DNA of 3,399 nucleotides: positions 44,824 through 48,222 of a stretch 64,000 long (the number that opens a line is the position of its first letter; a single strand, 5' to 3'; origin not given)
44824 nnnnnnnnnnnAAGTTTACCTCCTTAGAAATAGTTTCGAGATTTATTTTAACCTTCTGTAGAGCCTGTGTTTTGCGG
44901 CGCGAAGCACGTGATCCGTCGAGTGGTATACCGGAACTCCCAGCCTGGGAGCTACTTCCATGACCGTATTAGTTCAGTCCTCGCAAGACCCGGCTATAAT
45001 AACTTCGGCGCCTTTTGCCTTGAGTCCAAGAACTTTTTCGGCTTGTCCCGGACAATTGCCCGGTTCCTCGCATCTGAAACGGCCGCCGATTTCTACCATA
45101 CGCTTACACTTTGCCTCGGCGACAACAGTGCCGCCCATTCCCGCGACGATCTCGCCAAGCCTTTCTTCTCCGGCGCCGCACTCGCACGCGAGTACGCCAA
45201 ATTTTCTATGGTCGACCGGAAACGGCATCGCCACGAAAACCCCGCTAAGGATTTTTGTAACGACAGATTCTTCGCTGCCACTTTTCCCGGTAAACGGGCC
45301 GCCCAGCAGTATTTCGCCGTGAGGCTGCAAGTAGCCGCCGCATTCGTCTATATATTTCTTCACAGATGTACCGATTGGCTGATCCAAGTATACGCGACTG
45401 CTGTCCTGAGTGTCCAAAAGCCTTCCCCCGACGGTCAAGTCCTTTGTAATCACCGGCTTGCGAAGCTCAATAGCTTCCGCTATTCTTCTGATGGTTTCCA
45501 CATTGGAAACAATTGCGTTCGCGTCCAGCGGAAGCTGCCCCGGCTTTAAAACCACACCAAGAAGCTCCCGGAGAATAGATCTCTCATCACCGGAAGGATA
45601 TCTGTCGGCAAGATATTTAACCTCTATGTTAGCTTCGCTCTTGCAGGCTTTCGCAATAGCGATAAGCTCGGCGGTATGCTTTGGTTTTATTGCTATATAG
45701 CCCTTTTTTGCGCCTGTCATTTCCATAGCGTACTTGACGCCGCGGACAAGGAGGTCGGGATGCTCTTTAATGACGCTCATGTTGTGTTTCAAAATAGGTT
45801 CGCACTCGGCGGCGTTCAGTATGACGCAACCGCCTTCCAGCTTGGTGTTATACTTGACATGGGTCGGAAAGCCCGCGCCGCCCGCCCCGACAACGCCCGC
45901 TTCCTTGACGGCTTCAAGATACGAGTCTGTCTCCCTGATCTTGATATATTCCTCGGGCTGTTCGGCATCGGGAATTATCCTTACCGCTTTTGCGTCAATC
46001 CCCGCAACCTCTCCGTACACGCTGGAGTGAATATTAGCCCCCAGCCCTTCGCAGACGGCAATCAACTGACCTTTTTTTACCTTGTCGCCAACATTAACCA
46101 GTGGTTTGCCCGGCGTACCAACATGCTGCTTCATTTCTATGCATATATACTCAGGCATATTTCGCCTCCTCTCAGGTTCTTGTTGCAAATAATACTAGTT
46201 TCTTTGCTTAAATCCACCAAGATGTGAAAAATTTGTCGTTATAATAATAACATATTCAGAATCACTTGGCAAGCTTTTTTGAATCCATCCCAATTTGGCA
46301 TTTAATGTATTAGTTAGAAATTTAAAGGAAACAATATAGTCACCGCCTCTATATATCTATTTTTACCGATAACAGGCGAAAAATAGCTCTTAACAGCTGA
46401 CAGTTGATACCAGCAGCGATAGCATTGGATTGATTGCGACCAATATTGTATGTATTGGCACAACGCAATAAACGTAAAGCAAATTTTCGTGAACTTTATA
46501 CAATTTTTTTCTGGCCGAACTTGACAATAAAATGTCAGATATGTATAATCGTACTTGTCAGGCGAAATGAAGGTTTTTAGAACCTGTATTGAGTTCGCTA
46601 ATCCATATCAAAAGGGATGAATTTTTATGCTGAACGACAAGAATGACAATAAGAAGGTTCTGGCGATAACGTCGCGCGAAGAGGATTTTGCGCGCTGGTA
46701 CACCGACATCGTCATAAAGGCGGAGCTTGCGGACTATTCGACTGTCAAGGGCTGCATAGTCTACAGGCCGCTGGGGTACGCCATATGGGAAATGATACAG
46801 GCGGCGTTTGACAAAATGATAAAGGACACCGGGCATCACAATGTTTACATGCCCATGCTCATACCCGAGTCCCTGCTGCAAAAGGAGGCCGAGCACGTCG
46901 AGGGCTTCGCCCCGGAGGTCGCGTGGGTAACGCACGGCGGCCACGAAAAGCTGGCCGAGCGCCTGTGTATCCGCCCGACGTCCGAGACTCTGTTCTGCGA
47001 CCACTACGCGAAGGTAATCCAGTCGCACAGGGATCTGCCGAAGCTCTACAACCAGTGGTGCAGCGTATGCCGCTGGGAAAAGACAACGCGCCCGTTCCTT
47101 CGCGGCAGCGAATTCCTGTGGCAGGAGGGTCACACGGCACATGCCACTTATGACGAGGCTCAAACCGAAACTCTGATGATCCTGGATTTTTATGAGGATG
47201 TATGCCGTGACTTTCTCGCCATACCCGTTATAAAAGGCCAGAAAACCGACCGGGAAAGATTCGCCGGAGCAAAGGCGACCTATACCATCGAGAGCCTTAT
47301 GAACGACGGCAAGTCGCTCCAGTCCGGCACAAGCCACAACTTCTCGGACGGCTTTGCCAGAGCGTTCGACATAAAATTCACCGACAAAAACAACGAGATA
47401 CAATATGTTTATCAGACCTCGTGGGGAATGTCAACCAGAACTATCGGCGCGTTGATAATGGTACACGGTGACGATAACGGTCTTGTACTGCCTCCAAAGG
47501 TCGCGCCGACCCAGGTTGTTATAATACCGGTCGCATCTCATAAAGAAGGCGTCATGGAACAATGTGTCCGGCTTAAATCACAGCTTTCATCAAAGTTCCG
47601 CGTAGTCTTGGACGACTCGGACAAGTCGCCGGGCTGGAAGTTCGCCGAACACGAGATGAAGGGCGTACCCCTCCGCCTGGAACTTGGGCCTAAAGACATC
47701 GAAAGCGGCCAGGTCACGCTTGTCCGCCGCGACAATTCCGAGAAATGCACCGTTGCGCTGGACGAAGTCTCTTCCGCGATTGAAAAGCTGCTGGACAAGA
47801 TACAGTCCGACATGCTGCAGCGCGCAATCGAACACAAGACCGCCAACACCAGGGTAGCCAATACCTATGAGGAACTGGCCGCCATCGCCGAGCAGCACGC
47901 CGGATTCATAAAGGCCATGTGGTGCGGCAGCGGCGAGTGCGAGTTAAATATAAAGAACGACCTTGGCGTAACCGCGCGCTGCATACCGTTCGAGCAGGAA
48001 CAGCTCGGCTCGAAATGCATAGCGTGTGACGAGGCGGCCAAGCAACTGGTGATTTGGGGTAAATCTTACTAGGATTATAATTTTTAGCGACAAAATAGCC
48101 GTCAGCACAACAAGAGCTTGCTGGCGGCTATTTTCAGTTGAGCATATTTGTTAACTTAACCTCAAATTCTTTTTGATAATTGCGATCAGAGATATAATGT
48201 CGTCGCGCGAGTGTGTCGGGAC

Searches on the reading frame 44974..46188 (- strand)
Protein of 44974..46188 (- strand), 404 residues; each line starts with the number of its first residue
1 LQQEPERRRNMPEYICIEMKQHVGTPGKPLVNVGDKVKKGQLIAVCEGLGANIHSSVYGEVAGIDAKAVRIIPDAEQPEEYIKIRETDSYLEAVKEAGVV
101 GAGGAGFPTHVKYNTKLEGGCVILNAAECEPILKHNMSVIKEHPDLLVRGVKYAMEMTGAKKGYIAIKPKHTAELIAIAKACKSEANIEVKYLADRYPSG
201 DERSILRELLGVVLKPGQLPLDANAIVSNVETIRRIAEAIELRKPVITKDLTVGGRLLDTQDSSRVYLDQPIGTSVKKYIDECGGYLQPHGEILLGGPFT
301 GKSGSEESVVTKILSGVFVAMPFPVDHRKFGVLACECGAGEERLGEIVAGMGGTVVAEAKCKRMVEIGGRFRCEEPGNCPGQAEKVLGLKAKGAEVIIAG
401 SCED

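Call 15: search_protein_families(library=ncbifam, proteins=[window:44974-46188:-], max_evalue=0.00001)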
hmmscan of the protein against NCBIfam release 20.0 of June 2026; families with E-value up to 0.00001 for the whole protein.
window:44974-46188:- (404 aa): 7 families
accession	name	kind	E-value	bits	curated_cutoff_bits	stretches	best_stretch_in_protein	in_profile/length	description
TIGR04481.1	PR_assoc_PrdC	equivalog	2.1e-152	507.8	490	1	17-404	3-389/425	proline reductase-associated electron transfer protein PrdC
TIGR01945.1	rnfC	subfamily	1.6e-59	201.6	245.95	1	8-321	24-353/435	RnfABCDGE type electron transport complex subunit C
NF003454.1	PRK05035.1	equivalog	1.5e-48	165.7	345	1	3-320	21-355/556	electron transport complex subunit RsxC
NF041837.1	rnfC_Methano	equivalog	7.6e-25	87.6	650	1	9-180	7-189/438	Rnf electron transport complex subunit RnfC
TIGR01959.1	nuoF_fam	equivalog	4.7e-11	41.7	558.65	1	85-183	33-135/410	NADH-quinone oxidoreductase subunit NuoF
NF010120.0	PRK13596.1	equivalog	1.9e-09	36.6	389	1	85-184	38-142/433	NADH-quinone oxidoreductase subunit NuoF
NF008436.0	PRK11278.1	equivalog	3.7e-07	29.4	749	1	86-182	47-148/448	NADH-quinone oxidoreductase subunit NuoF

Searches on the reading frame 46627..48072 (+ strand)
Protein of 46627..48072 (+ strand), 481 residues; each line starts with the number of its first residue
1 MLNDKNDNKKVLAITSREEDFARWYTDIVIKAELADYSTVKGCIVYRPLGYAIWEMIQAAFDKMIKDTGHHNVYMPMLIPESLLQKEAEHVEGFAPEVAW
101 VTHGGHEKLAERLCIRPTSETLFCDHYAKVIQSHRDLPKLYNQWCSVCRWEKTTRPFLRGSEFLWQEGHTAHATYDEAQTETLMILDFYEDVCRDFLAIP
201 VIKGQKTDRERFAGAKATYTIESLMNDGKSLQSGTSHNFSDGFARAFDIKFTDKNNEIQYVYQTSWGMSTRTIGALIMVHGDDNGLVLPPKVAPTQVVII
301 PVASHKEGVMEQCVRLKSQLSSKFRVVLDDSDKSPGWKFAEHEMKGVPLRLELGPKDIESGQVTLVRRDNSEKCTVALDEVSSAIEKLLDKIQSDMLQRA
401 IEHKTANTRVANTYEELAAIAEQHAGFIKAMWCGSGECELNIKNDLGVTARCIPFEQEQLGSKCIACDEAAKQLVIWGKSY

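Call 3: search_protein_families(library=pfam, proteins=[window:46627-48072:+], max_evalue=0.01)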
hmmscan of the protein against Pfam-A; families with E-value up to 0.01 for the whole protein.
window:46627-48072:+ (481 aa): 3 families
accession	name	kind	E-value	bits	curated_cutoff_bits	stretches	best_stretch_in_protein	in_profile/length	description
PF03129.25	HGTP_anticodon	-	3.4e-25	88.5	21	1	296-387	1-93/94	Anticodon binding domain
PF09180.16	ProRS-C_1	-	9.2e-23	80.6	31.5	1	414-481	1-71/71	Prolyl-tRNA synthetase, C-terminal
PF00587.30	tRNA-synt_2b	-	2.8e-20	73.6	29.3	1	109-277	7-176/179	tRNA synthetase class II core domain (G, H, P, S and T)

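Call 4: search_protein_families(library=ncbifam, proteins=[window:46627-48072:+], max_evalue=0.001)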
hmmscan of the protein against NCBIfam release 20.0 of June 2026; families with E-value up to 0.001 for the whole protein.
window:46627-48072:+ (481 aa): 9 families
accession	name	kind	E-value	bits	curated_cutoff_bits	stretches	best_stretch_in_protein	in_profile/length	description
TIGR00408.1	proS_fam_I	equivalog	6.2e-183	609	437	1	15-481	2-475/475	proline--tRNA ligase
NF008979.1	PRK12325.1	exception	6.3e-35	120.9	550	2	223-385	272-436/437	proline--tRNA ligase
NF006625.0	PRK09194.1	equivalog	8.9e-35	120.6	558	2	240-385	412-558/559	proline--tRNA ligase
TIGR00409.1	proS_fam_II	equivalog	2.2e-29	102.8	306.7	2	229-387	407-567/568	proline--tRNA ligase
TIGR00418.1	thrS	equivalog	1.3e-18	67.2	383.65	2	245-387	424-563/565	threonine--tRNA ligase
NF003068.0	PRK03991.1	equivalog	6.4e-15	54.5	484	1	244-391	442-594/613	threonine--tRNA ligase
TIGR00389.1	glyS_dimeric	equivalog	5e-12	45.1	243.3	1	286-388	463-564/565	glycine--tRNA ligase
NF003211.1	PRK04173.1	equivalog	1.1e-11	44.3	312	1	258-384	321-453/454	glycine--tRNA ligase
NF011500.0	PRK14938.1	equivalog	2.3e-06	26.9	362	1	282-387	262-365/387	Ser-tRNA(Thr) hydrolase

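Call 41: search_solved_structures(query=window:46627-48072:+, show_alignments=1, max_evalue=1e-30)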
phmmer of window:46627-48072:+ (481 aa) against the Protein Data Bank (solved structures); distinct sequences matched with E-value up to 1e-30: 25.
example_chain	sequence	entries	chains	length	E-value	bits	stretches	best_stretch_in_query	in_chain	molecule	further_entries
1h4q_A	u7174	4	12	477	2.4e-153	514.2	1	13-481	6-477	PROLYL-TRNA SYNTHETASE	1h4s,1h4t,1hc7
5xip_A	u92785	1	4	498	1.9e-131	442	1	14-481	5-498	Prolyl-tRNA synthetase, putative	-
7osy_A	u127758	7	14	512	4e-130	437.6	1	15-481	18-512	Bifunctional glutamate/proline--tRNA ligase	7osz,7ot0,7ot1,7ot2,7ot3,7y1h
7bbu_A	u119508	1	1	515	4.1e-130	437.6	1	15-481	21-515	Bifunctional glutamate/proline--tRNA ligase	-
5vad_A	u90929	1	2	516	4.1e-130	437.6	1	15-481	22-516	Bifunctional glutamate/proline--tRNA ligase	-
4hvc_A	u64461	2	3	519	4.2e-130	437.6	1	15-481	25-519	Bifunctional glutamate/proline--tRNA ligase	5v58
7f98_A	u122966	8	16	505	4.3e-130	437.5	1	15-481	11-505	Bifunctional glutamate/proline--tRNA ligase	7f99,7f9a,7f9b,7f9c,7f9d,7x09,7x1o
8ytk_A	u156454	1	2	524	4.3e-130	437.5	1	15-481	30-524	Bifunctional glutamate/proline--tRNA ligase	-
4k86_A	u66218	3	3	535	4.7e-130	437.4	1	15-481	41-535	Proline--tRNA ligase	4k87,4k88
7y1w_A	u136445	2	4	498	6.1e-130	437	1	16-481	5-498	Bifunctional glutamate/proline--tRNA ligase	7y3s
7y28_A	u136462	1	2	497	6.3e-130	437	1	16-481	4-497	Bifunctional glutamate/proline--tRNA ligase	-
5xif_A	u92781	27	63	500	3.6e-128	431.2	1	15-446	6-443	Prolyl-tRNA synthetase (ProRS) | Prolyl-tRNA synthetase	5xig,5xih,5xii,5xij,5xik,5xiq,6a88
7v8k_A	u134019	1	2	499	3.9e-128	431.1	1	15-446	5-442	Prolyl-tRNA synthetase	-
6mn8_A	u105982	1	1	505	2.2e-126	425.3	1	16-481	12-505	Uncharacterized protein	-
5f9y_A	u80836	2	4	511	1.9e-122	412.3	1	6-481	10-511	Aminoacyl-tRNA synthetase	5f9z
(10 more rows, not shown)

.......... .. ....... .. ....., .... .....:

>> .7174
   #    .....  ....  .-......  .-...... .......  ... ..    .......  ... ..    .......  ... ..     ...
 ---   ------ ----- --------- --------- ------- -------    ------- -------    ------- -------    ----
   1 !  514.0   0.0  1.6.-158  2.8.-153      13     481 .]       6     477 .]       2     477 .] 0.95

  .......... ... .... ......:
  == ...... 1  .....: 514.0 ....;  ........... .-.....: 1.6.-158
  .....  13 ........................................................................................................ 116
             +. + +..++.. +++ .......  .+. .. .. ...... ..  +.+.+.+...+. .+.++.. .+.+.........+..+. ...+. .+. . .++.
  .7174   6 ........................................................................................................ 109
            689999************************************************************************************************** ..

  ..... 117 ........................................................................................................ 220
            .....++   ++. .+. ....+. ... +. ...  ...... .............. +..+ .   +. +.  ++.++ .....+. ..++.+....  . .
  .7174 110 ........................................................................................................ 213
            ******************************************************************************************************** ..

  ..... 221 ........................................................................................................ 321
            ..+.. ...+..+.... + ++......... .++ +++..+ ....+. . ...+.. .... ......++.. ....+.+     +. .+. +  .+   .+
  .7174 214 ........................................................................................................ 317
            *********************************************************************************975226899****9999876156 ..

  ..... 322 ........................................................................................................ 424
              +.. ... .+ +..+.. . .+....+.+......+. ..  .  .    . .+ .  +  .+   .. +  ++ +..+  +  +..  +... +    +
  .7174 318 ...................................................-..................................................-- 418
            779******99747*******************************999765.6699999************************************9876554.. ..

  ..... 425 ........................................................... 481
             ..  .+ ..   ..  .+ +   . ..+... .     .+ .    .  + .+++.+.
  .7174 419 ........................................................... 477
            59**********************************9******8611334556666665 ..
